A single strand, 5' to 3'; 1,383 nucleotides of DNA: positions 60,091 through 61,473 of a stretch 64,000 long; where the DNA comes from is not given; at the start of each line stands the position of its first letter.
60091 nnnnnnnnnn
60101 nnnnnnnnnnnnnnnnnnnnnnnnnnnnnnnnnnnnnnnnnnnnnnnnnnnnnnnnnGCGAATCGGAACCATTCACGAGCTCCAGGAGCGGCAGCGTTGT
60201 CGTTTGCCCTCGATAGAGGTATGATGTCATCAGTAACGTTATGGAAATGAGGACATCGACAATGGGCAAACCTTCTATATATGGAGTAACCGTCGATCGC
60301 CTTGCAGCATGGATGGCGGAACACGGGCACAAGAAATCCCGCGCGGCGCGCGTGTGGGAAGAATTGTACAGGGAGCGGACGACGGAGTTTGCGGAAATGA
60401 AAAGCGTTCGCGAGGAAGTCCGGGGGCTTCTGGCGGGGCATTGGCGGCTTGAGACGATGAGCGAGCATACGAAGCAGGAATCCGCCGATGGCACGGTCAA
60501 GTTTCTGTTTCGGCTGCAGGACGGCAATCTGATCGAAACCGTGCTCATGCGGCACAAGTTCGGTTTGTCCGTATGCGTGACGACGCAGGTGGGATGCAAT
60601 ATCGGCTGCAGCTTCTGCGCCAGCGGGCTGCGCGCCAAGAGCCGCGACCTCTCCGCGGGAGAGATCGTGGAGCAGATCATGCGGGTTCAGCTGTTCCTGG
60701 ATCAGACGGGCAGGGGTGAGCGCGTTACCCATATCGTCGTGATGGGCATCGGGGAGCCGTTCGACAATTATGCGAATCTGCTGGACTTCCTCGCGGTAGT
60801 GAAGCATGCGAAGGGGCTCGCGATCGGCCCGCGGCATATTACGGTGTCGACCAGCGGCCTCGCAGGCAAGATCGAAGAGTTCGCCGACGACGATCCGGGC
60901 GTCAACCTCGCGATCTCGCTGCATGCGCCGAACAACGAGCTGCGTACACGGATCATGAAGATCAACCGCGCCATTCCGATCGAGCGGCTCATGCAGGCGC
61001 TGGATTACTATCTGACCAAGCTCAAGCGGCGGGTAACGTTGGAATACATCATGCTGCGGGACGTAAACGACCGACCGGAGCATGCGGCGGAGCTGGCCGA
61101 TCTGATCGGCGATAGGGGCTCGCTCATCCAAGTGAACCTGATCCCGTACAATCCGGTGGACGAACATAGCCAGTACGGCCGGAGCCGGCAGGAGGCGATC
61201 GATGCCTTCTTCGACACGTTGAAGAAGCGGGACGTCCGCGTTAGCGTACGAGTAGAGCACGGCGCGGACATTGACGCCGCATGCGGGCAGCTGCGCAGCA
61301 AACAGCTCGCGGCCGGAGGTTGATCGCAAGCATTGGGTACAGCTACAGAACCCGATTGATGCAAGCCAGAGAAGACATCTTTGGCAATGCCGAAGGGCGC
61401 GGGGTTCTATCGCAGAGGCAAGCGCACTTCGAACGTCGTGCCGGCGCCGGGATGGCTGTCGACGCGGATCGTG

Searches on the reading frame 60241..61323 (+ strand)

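Call 16: search_protein_families(library=ncbifam, proteins=[window:60241-61323:+], max_evalue=0.00001)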
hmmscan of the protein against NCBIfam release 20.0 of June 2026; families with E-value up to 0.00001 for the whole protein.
window:60241-61323:+ (360 aa): 10 families
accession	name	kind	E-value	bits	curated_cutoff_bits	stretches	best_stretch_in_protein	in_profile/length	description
TIGR00048.1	rRNA_mod_RlmN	equivalog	1.5e-114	382.7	290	1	9-356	5-347/355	dual-specificity RNA methyltransferase RlmN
NF011031.0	PRK14461.1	equivalog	1.9e-86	290.4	601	1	7-354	4-364/372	ribosomal RNA large subunit methyltransferase N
NF000424.4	CfrAB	exception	6.1e-73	246.1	530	1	26-351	12-336/338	Cfr family 23S rRNA (adenine(2503)-C(8))-methyltransferase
NF008396.0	PRK11194.1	equivalog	5e-72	242.8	633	1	12-352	14-354/379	dual-specificity RNA methyltransferase RlmN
TIGR04432.1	rSAM_Cfr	equivalog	6.1e-71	239.5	550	1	24-352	12-339/341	Cfr family 23S rRNA (adenine(2503)-C(8))-methyltransferase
NF011024.0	PRK14453.1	equivalog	1.4e-70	238.3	468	1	27-353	17-342/348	23S rRNA (adenine(2503)-C(8))-methyltransferase Cfr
NF011034.0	PRK14464.1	equivalog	9.9e-48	162.7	422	1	20-356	9-331/348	RNA methyltransferase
NF011040.0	PRK14470.1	equivalog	3.4e-47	161.6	441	1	35-355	23-335/338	ribosomal RNA large subunit methyltransferase N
TIGR02493.1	PFLA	equivalog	5.3e-09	35.8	231.75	1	111-309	18-203/235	pyruvate formate-lyase-activating protein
NF043069.1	T4HPD_activ_SAM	equivalog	3.3e-07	30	425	1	118-314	84-263/299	trans-4-hydroxy-L-proline dehydratase activase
